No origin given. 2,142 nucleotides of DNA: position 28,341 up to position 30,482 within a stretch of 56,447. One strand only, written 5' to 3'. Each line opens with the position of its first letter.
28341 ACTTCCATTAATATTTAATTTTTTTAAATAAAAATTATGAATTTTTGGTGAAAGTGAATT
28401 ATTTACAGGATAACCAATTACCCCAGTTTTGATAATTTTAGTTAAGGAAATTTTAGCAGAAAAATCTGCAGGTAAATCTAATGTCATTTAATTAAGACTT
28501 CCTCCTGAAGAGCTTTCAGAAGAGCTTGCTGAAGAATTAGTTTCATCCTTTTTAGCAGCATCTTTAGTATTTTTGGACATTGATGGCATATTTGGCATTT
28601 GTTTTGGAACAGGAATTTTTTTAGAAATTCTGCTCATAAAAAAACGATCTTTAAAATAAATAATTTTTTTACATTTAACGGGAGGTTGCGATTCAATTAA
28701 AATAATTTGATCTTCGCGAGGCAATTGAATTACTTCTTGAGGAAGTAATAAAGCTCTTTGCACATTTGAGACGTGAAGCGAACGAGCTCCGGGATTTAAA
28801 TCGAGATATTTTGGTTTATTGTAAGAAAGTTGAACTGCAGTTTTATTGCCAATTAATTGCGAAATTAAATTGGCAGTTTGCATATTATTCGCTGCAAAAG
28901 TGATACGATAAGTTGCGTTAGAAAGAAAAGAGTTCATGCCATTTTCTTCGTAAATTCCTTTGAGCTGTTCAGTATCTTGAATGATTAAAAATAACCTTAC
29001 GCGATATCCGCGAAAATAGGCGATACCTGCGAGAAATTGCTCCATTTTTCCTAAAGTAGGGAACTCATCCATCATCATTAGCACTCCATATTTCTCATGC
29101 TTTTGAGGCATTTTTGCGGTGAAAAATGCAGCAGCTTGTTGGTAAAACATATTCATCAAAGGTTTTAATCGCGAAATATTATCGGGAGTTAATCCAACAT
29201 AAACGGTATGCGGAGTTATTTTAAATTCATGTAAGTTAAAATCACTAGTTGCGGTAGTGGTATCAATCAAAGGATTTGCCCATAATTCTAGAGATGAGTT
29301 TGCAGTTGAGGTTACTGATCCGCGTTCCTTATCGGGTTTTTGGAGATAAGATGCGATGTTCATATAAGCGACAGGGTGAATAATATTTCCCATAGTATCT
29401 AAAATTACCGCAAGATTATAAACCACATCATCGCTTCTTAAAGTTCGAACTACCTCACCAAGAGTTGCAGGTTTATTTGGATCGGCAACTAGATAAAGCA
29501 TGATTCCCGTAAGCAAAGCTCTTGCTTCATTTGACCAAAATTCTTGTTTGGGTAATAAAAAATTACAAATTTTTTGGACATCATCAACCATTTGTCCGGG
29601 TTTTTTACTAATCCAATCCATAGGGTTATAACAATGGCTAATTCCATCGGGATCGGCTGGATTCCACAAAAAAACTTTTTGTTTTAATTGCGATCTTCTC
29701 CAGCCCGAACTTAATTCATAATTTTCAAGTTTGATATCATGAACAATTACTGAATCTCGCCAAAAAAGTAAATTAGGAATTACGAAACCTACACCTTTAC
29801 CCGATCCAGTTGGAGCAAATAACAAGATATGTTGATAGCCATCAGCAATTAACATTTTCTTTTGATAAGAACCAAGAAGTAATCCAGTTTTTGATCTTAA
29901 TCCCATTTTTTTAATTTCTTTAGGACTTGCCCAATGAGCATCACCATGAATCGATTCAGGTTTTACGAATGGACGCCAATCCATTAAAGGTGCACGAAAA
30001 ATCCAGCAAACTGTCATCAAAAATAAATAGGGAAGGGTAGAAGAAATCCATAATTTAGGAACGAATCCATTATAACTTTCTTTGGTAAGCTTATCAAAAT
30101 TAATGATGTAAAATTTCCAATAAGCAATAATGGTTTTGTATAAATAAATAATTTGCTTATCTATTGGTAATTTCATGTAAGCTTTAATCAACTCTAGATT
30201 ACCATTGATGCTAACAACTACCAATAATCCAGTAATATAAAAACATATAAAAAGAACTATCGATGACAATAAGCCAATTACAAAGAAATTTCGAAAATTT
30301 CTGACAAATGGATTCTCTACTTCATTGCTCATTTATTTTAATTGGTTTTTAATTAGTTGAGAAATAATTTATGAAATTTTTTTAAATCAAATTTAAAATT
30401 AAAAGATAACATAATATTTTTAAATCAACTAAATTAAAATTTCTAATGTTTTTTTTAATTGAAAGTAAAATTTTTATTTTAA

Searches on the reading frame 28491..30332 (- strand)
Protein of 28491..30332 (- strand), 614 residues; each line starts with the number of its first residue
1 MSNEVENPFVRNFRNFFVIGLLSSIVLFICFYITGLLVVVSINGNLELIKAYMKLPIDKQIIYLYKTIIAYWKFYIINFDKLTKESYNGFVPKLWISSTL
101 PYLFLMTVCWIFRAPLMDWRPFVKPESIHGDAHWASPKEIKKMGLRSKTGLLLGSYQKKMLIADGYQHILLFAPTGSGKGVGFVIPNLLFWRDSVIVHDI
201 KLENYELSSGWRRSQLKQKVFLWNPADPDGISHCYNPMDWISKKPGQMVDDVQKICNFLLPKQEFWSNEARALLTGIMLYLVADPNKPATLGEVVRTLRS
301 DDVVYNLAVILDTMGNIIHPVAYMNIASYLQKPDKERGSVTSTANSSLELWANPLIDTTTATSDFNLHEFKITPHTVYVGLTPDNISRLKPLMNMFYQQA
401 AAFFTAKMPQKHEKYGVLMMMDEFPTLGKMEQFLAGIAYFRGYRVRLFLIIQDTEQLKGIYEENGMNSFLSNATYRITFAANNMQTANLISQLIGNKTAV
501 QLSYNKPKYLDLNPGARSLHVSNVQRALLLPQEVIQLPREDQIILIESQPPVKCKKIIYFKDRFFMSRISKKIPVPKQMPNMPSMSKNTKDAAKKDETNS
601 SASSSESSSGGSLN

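Call 17: find_related_loci(query=window:28491-30332:-, collection=genome_contigs, flank=6000)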
Query window:28491-30332:- (614 aa) in genome_contigs; peptide patterns used: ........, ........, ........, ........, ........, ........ (x = any residue, [..] = any of these).
144 stretches matched a pattern; 125 encode a relative of the query (tblastn E <= 1e-3); the best 80 are kept; 80 distinct loci.
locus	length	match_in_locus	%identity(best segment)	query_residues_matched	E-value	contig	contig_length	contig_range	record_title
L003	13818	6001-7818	90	1-614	0e+0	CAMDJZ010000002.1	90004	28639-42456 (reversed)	MAG: Rickettsia typhi isolate MsH-30apr19-130 genome assembly, contig: MsH-30apr19-C235, whole genome shotgun sequence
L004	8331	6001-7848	86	1-614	0e+0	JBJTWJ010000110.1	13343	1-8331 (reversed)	MAG: Alphaproteobacteria bacterium isolate samp_4444_VAMB_1011 samp_4444_1041801, whole genome shotgun sequence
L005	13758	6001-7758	88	1-586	0e+0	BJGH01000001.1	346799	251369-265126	Alphaproteobacteria bacterium LBMAG_Alphaproteobacteria_epi.bin2 DNA, sequence01, whole genome shotgun sequence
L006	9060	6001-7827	81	6-612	0e+0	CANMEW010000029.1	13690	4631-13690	MAG: Rickettsiales bacterium isolate ZH-13may13-17 genome assembly, contig: ZH-13May13-17.fna-C29, whole genome shotgun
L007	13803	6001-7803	81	6-600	0e+0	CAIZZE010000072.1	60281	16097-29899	MAG: uncultured Alphaproteobacteria bacterium isolate Loc080925-4-5m_bin-0125 genome assembly, contig: bin-0125:72/83, w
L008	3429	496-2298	82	6-600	0e+0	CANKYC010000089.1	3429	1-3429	MAG: Rickettsiales bacterium isolate ZE05-15may19-8 genome assembly, contig: ZE05-15May19-c30042, whole genome shotgun s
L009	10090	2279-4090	80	6-613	0e+0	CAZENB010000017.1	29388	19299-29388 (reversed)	MAG TPA_asm: uncultured Rhizobium sp. isolate SRP219642_co3_485 genome assembly, contig: NODE_1595_length_29388_cov_5.09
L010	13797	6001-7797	81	2-596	0e+0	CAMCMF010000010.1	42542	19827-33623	MAG: Rhizobium sp. Q54 isolate MoH-23oct19-117 genome assembly, contig: MoH-23oct19-C785, whole genome shotgun sequence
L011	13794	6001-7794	81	6-596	0e+0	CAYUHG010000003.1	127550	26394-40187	MAG TPA_asm: uncultured Rhizobium sp. isolate SRP219642_co8_395 genome assembly, contig: NODE_76_length_127550_cov_35.01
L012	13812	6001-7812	79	6-610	0e+0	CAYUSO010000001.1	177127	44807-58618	MAG TPA_asm: uncultured Rhizobium sp. isolate SRP257259_co1_339 genome assembly, contig: NODE_57_length_177127_cov_10.20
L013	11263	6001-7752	82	1-583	0e+0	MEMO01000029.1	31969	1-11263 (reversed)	MAG: Alphaproteobacteria bacterium RIFCSPLOWO2_01_FULL_40_26 rifcsplowo2_01_scaffold_4234, whole genome shotgun sequence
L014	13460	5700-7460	81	1-587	0e+0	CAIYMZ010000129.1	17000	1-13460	MAG: uncultured Alphaproteobacteria bacterium isolate Loclat_bin-14143 genome assembly, contig: bin-14143:129/175, whole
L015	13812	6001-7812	79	6-603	0e+0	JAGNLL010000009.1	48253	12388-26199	MAG: Rickettsiales bacterium isolate Gw_Eff_bin_514 Gw_Eff_1133_length_48253_cov_15.253543, whole genome shotgun sequenc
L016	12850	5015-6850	77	1-612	0e+0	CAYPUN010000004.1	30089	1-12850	MAG TPA_asm: uncultured Rickettsia sp. isolate SRP286056_co2_541 genome assembly, contig: NODE_2120_length_30089_cov_5.7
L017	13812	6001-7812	78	8-608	0e+0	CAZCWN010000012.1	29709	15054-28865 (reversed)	MAG TPA_asm: uncultured Rhizobium sp. isolate SRP319275_co1_30 genome assembly, contig: NODE_1372_length_29709_cov_5.569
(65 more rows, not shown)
